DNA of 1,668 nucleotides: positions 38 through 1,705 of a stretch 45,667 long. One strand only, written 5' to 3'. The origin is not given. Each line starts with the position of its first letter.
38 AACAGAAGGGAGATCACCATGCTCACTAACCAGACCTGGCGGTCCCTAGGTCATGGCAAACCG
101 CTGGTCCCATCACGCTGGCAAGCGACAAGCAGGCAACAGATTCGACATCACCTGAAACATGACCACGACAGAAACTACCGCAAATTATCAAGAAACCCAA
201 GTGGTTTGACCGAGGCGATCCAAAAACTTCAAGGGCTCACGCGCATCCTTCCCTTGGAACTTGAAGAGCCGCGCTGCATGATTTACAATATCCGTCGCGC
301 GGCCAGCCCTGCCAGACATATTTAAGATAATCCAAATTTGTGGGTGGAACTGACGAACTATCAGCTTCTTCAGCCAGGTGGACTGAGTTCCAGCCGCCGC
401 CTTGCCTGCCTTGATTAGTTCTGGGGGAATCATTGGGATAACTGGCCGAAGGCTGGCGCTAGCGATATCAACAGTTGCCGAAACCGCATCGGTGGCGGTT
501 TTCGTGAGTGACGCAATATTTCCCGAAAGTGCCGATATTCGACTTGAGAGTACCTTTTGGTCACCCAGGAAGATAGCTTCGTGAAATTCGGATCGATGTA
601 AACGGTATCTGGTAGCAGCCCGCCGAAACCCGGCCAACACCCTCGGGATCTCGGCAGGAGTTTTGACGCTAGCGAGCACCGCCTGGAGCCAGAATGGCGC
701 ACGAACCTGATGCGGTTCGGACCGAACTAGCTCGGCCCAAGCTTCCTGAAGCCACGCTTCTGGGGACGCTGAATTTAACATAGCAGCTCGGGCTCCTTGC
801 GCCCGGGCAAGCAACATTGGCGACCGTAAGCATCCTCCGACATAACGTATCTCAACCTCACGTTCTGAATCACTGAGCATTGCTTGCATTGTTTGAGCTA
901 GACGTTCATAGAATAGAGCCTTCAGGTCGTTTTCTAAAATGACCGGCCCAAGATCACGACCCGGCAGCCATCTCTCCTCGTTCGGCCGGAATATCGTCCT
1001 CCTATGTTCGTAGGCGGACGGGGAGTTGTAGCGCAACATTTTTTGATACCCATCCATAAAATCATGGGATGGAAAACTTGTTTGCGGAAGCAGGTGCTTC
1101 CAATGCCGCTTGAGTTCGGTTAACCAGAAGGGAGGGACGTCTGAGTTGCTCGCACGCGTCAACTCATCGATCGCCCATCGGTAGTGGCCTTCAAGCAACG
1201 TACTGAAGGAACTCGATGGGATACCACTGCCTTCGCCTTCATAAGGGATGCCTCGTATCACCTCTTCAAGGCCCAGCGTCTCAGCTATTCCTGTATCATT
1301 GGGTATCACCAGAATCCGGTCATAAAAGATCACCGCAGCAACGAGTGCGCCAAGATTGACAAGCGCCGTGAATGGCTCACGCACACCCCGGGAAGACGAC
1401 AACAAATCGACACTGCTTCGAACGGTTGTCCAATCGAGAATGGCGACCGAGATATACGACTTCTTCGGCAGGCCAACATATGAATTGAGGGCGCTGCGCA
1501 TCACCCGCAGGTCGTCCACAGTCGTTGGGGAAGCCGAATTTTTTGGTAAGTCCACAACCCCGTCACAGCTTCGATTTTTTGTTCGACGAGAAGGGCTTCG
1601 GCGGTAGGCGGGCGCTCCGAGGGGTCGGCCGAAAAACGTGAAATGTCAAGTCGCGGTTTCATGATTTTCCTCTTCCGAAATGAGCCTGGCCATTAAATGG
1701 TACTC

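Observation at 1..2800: Orphan low-GC two-gene cassette (250 aa + 455 aa) at the edge of a defence-island-like region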

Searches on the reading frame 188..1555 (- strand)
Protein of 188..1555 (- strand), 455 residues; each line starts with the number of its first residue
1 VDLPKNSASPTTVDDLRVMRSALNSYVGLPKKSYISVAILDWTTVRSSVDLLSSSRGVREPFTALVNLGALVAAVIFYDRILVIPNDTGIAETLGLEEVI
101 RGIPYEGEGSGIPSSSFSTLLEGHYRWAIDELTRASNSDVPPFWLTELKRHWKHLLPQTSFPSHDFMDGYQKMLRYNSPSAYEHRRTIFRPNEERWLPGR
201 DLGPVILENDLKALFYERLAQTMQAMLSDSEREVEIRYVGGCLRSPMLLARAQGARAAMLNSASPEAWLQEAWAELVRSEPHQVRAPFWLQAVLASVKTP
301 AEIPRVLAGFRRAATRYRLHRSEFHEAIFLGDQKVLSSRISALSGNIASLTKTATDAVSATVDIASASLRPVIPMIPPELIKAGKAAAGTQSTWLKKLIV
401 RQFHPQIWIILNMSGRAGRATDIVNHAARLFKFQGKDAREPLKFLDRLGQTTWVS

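Call 3: search_protein_families(library=pfam, proteins=[window:188-1555:-], max_evalue=1)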
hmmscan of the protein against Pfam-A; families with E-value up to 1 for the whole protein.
window:188-1555:- (455 aa): 0 families

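Call 4: search_protein_families(library=padloc, proteins=[window:188-1555:-], max_evalue=1)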
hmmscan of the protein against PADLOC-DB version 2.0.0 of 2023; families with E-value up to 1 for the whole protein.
window:188-1555:- (455 aa): 0 families

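Call 6: search_protein_families(library=ncbifam, proteins=[window:188-1555:-], max_evalue=10)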
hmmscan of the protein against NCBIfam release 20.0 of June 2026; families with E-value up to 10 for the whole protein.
window:188-1555:- (455 aa): 0 families

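Call 7: search_protein_families(library=phrogs, proteins=[window:188-1555:-], max_evalue=10)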
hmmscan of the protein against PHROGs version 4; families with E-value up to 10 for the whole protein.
window:188-1555:- (455 aa): 0 families

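Call 8: find_homologous_proteins(query=window:188-1555:-)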
Query window:188-1555:- (455 aa): 12 proteins with E <= 0.001 among 8000 candidates.
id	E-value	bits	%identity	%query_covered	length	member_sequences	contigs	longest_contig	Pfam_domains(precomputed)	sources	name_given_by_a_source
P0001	1.5e-289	978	100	96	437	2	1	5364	-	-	-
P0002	9.9e-129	448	46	99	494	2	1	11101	-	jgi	-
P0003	3.6e-126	440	46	99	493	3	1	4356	-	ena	-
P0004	2.6e-121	424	46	97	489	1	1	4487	-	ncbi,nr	ncbi:MAG: hypothetical protein M3N98_00920 [Actinomycetota bacterium]|nr:hypothetical protein [Actin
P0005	8.6e-120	419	46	94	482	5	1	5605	-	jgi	-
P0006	1.6e-117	411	45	98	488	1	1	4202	-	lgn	-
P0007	5.9e-109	383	41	99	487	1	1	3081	-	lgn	-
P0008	9.1e-108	379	43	98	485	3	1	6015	-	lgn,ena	-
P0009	3.4e-64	236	35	96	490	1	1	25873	-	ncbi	ncbi:hypothetical protein ACFL5Q_02985 [Planctomycetota bacterium]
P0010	8.7e-56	208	31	96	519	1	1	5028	-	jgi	jgi:hypothetical protein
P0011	7.7e-54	201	33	98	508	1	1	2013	-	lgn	-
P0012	1.8e-47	180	30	92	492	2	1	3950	-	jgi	jgi:hypothetical protein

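Call 10: find_encoding_contigs(protein=P0009, flank=10000, max_places=3)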
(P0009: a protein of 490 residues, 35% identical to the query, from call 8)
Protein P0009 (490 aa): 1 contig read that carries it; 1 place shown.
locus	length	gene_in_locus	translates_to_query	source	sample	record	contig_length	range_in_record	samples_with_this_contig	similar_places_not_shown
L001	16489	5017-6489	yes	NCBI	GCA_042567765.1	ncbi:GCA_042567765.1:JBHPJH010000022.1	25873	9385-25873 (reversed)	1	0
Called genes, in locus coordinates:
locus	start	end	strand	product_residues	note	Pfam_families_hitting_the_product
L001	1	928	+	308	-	PF01208:URO-D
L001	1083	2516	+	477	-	-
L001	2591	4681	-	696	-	-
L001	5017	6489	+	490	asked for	-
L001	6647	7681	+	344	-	PF04041:Glyco_hydro_130 (faint)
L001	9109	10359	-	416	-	PF01306:LacY_symp (weak), PF03825:Nuc_H_symport, PF07690:MFS_1, PF12832:MFS_1_like, PF07690:MFS_1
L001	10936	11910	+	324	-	-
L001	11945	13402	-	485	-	PF07690:MFS_1 (weak)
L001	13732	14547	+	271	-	PF04909:Amidohydro_2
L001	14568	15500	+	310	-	PF00701:DHDPS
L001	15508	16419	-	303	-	PF22701:Mala_s_1-like (weak)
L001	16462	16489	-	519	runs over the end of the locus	PF00474:SSF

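Call 11: find_encoding_contigs(protein=P0002, flank=10000, max_places=3)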
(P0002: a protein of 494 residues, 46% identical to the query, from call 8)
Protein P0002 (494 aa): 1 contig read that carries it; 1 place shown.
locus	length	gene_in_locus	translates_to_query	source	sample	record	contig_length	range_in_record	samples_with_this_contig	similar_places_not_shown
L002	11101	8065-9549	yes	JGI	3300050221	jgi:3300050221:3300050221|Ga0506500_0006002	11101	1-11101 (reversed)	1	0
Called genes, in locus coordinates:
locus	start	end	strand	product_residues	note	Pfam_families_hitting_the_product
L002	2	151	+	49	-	?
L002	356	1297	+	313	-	PF13344:Hydrolase_6, PF13419:HAD_2 (faint), PF00702:Hydrolase, PF13242:Hydrolase_like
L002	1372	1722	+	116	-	PF04430:DUF498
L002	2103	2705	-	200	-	PF13302:Acetyltransf_3 (weak), PF00583:Acetyltransf_1, PF13508:Acetyltransf_7, PF08445:FR47 (weak)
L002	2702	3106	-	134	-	PF01042:Ribonuc_L-PSP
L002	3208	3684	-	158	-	PF18029:Glyoxalase_6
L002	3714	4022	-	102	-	PF02311:AraC_binding (weak), PF07883:Cupin_2 (weak)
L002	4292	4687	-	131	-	PF00903:Glyoxalase, PF18029:Glyoxalase_6 (weak)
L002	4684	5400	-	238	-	PF00440:TetR_N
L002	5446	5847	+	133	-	PF00903:Glyoxalase, PF18029:Glyoxalase_6 (weak), PF22677:Ble-like_N (weak)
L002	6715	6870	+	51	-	-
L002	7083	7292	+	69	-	-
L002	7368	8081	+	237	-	-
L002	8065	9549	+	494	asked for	-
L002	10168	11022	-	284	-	PF18735:HEPN_RiboL-PSP (faint)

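Call 12: find_encoding_contigs(protein=P0001, flank=10000, max_places=3)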
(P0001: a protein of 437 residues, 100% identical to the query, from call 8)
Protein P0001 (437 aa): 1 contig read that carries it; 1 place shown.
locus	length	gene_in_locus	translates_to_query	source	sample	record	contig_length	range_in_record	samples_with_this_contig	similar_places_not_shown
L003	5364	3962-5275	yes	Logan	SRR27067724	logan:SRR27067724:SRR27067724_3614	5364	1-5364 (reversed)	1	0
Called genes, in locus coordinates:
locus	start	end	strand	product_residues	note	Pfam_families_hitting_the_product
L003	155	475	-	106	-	-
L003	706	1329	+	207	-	PF13304:AAA_21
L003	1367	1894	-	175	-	-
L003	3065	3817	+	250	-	-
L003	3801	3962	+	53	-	-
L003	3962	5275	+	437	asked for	-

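Call 14: find_encoding_contigs(protein=P0005, flank=10000, max_places=3)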
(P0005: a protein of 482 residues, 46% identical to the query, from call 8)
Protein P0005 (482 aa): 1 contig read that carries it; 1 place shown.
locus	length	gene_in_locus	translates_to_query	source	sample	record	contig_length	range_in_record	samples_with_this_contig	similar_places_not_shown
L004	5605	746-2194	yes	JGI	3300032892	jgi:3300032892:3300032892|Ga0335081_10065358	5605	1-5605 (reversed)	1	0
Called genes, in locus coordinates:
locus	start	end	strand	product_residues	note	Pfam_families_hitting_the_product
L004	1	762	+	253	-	?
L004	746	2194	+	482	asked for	-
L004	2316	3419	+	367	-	PF13808:DDE_Tnp_1_assoc, PF01609:DDE_Tnp_1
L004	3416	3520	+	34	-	-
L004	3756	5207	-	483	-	PF13701:DDE_Tnp_1_4, PF01609:DDE_Tnp_1, PF13701:DDE_Tnp_1_4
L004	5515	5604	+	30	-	?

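Call 15: find_encoding_contigs(protein=P0008, flank=10000, max_places=3)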
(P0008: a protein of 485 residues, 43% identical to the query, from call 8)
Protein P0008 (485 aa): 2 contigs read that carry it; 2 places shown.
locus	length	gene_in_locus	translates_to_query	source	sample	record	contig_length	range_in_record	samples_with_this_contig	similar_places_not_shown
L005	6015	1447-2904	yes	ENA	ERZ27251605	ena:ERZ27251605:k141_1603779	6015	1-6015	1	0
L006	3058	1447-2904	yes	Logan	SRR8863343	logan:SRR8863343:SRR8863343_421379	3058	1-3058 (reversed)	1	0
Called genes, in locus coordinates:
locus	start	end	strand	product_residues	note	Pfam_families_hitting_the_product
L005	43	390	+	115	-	PF00300:His_Phos_1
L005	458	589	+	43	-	-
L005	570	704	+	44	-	-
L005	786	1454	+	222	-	-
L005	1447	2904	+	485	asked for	-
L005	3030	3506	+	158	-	-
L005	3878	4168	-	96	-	-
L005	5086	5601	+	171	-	-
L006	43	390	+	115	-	PF00300:His_Phos_1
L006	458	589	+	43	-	-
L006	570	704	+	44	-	-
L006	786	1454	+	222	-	-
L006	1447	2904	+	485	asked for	-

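Call 16: find_encoding_contigs(protein=P0010, flank=10000, max_places=3)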
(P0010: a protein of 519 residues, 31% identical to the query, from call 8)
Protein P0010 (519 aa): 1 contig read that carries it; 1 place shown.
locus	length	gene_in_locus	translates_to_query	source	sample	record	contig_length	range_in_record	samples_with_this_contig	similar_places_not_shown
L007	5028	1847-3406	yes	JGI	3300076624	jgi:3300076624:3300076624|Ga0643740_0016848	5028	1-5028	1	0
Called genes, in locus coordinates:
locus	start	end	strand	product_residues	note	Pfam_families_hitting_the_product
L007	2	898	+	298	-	PF01548:DEDD_Tnp_IS110, PF02371:Transposase_20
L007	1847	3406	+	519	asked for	-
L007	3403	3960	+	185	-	-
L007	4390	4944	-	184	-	-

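Call 22: find_encoding_contigs(protein=P0004, flank=10000, max_places=2)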
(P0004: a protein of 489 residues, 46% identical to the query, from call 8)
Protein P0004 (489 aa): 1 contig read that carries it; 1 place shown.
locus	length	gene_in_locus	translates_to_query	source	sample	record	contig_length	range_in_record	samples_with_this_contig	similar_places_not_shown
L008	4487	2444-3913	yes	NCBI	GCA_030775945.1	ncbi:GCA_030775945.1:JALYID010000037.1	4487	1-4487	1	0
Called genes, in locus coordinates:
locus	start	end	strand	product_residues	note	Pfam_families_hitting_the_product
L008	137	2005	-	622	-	-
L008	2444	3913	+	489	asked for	-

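Call 23: find_encoding_contigs(protein=P0012, flank=10000, max_places=2)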
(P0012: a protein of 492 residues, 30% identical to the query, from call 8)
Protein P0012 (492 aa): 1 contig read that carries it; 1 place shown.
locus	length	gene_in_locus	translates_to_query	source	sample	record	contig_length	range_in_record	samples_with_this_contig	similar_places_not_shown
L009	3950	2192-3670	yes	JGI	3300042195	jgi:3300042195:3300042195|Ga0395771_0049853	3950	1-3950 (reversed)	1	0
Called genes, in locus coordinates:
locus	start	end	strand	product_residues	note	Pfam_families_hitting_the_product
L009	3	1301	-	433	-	?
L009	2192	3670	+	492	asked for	-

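Call 24: find_encoding_contigs(protein=P0003, flank=10000, max_places=2)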
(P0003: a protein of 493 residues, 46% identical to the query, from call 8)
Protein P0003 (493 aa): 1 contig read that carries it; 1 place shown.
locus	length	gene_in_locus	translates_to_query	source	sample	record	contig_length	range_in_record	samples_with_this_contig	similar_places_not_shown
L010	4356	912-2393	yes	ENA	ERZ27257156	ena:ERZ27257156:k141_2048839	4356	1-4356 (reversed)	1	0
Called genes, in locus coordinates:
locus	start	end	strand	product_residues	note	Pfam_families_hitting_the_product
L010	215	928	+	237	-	-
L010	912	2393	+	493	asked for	-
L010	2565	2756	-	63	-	-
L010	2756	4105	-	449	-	PF28530:DUF8426, PF00571:CBS (weak)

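Call 38: predict_structure(alignment_id=A2)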
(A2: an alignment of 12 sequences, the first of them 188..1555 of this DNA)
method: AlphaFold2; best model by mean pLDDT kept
length: 455 residues; sequences in the alignment: 12
mean_pLDDT: 73.7   pTM: 0.77
mean pLDDT of the five models: 73.7, 70.5, 69.0, 67.8, 65.4
residues with pLDDT >= 90: 80; 70-90: 215; 50-70: 83; < 50: 77
segments of 3 or more residues with pLDDT < 50: 1-8, 177-182, 261-266, 276-282, 345-391
pLDDT, mean of each block of 10 residues (from residue 1): 43 77 87 89 86 73 88 91 80 87 73 82 90 93 91 90 89 58 64 85 88 90 89 86 80 66 49 51 64 90 92 86 67 64 50 41 31 38 43 55 68 75 82 83 82 57
secondary structure, 60 per line:
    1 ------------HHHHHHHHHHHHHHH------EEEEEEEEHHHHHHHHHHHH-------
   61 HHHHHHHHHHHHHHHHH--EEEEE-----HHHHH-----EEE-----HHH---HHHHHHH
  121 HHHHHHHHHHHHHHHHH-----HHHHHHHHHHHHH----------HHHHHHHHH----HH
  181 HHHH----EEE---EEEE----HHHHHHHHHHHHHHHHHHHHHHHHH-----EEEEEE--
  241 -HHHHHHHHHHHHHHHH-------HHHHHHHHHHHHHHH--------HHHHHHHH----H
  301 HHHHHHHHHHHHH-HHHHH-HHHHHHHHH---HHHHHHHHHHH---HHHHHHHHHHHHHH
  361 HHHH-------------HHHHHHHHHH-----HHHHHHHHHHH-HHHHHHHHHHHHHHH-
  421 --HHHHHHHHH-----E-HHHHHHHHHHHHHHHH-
elements in order: H13-27 E34-41 H42-53 H61-77 E80-84 H90-94 E100-102 H114-137 H143-155 H166-174 H179-184 E189-191 E195-198 H203-227 E233-238 H242-257 H265-279 H288-295 H300-313 H315-319 H321-329 H333-343 H347-364 H378-387 H393-403 H405-419 H423-431 H439-454

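Call 42: search_protein_representatives(alignment_id=A2)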
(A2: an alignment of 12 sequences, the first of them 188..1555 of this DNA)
Query: 12 sequences, 492 profile positions. Proteins with E-value up to 0.001 (for the whole library): 288; up to 1e-10: 182; up to 1e-30: 62. The best 150 are listed.
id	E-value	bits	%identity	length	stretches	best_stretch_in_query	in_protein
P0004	7.7e-213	724.0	-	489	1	1-492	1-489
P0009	1.6e-186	637.2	-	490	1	8-492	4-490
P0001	2.1e-186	636.8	-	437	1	57-492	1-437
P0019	2.4e-153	527.8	-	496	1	3-491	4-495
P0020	3.0e-152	524.2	-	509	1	26-492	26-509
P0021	4.2e-140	484.2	-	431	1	70-492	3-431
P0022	7.3e-140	483.3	-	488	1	1-492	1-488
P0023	2.2e-134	465.3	-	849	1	29-490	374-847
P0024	9.0e-134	463.2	-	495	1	3-492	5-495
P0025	1.5e-128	446.1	-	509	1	60-492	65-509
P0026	5.5e-127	440.9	-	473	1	28-488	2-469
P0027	1.3e-123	429.7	-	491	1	13-488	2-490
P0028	6.9e-122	424.1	-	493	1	27-491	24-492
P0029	7.0e-119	414.1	-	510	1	3-492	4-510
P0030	4.2e-114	398.4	-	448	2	81-492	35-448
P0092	1.5e-21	93.2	-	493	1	72-483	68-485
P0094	9.6e-21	90.5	-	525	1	75-474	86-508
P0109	1.4e-17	80.1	-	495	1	76-487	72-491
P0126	2.0e-15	72.9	-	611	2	316-473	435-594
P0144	1.2e-13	67.1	-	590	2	284-475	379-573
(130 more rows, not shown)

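Call 44: fold_search(model_id=the predicted structure, library=pdb)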
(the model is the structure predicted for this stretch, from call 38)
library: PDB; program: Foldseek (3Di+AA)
matches with E <= 10: 119; with E <= 0.001: 0
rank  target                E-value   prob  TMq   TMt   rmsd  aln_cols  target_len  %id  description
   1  8vp5_A                4.3e-01  0.07  0.10  0.07  26.1       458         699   10  Cryo-EM structure of the ABC transporter PCAT1 bound with ADP and Substrate (released 2024-10-30)
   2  6v9z_A                5.1e-01  0.06  0.09  0.07  27.0       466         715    9  Cryo-EM structure of PCAT1 bound to its CtA peptide substrate (released 2020-01-22)
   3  7n6g_3R               5.4e-01  0.08  0.11  0.13  53.0       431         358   11  C1 of central pair (released 2022-05-18)
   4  8vp5_B                6.4e-01  0.06  0.10  0.07  27.0       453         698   10  Cryo-EM structure of the ABC transporter PCAT1 bound with ADP and Substrate (released 2024-10-30)
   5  8vp6_B                7.9e-01  0.04  0.10  0.08  27.6       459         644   10  Cryo-EM structure of the ABC transporter PCAT1 bound with Mg_class_2 (released 2024-10-30)
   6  8t46_B                1.1e+00  0.04  0.10  0.09  26.4       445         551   12  Transporter associated with antigen processing (TAP) in the apo state (released 2024-06-12)
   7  8vp8_A                1.5e+00  0.06  0.12  0.11  26.4       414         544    9  Cryo-EM structure of the ABC transporter PCAT1 bound with ATP and Substrate (released 2024-10-30)
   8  6rai_B                1.5e+00  0.04  0.11  0.09  21.3       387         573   11  Heterodimeric ABC exporter TmrAB in ATP-bound outward-facing occluded conformation (released 2019-07-31)
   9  9m0s                  1.5e+00  0.04  0.12  0.12  21.6       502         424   10  Acetyl-CoA-bound SLC33A1 in a cytoplasm-facing conformation (released 2025-04-23)
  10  8wcw_A                1.7e+00  0.03  0.09  0.08  25.8       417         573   12  Cryo-EM structure of MsRv1273c/72c from Mycobacterium smegmatis in the IFapo state (released 2025-03-26)
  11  9zjv_A                1.7e+00  0.04  0.13  0.08  23.6       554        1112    9  Human sterile alpha motif domain-containing protein 9 (SAMD9), asymmetric dimer "wing" shape (released 2026-02-25)
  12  8qrp                  1.8e+00  0.03  0.13  0.13  22.8       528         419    9  ASCT2 protomer in lipid nanodiscs with bound glutamine and Na+ ions in the outward-facing state (OFS.1) (released 2024-08-14)
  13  8vow_A                1.9e+00  0.04  0.11  0.10  26.6       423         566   11  Cryo-EM structure of the ABC transporter PCAT1 cysteine-free core bound with MgATP and Vi (released 2024-10-30)
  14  8voz_A                2.0e+00  0.04  0.11  0.09  26.3       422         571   11  Cryo-EM structure of the ABC transporter PCAT1 cysteine-free core bound with MgADP and substrate (released 2024-10-30)
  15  8jzr                  2.2e+00  0.06  0.17  0.17  20.4       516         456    9  Outward_facing SLC15A4 monomer (released 2023-09-27)
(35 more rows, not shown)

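Call 48: search_solved_structures(query=A2, max_evalue=10)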
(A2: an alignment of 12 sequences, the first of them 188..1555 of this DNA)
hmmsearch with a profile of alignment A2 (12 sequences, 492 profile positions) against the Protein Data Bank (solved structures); distinct sequences matched with E-value up to 10: 3.
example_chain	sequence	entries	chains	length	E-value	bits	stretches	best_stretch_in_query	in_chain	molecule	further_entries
1v8g_A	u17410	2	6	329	0.21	13.4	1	312-389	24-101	anthranilate phosphoribosyltransferase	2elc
8slm_A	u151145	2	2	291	0.92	11.3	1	358-463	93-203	Zn dependent hydrolase fused to HTH domain, IrrE ortholog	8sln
9qfx_A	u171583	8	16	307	1.2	11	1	302-327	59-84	Probable O-antigen/lipopolysaccharide transport integral membrane protein ABC transporter | ABC transporter permease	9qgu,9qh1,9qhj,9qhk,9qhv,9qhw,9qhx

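Call 53: search_protein_families(library=pfam, alignment_id=A4, max_evalue=1)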
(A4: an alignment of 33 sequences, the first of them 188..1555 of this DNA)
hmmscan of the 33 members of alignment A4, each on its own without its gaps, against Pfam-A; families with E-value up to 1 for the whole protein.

A. member 1, window:188-1555:- (455 aa): 0 families

B. families by the number of members that match (of 33 scanned): 15 families
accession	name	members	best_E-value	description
PF10805.13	DUF2730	1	0.025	Protein of unknown function (DUF2730)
PF16454.10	PI3K_P85_iSH2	1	0.026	Phosphatidylinositol 3-kinase regulatory subunit P85 inter-SH2 domain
PF11107.14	FANCF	1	0.033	Fanconi anemia group F protein (FANCF)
PF11929.14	DUF3447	1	0.047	Domain of unknown function (DUF3447)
PF13094.11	CENP-Q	1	0.059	CENP-Q, a CENPA-CAD centromere complex subunit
PF17844.6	SCP_3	1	0.086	Bacterial SCP ortholog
PF04728.18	LPP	1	0.097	Lipoprotein leucine-zipper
PF19932.4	DUF6395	1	0.17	Family of unknown function (DUF6395)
PF22610.1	CovS-like_HAMP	1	0.17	Histidine kinase, HAMP domain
PF19857.4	DUF6332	1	0.19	Family of unknown function (DUF6332)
PF25158.1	ABCA11_C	1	0.21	ABC transporter A family member 11-like, C-terminal domain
PF05384.16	DegS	1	0.27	Sensor protein DegS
PF25231.1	DUF7847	1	0.28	Domain of unknown function (DUF7847)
PF09177.16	STX6_10_61_N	1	0.45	Syntaxin 6/10/61, N-terminal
PF12699.13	phiKZ_IP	1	0.46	phiKZ-like phage internal head proteins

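Call 54: find_related_loci(query=A2, collection=genome_contigs, flank=8000)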
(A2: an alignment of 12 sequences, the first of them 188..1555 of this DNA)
Query A2 (455 aa) in genome_contigs; peptide patterns used: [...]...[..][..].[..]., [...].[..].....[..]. (x = any residue, [..] = any of these).
85 stretches matched a pattern; 1 encode a relative of the query (tblastn E <= 1e-3); 1 distinct loci.
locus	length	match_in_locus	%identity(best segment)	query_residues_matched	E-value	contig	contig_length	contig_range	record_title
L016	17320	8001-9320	30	16-454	6e-61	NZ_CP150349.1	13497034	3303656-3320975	Sorangium sp. So ce726 chromosome, complete genome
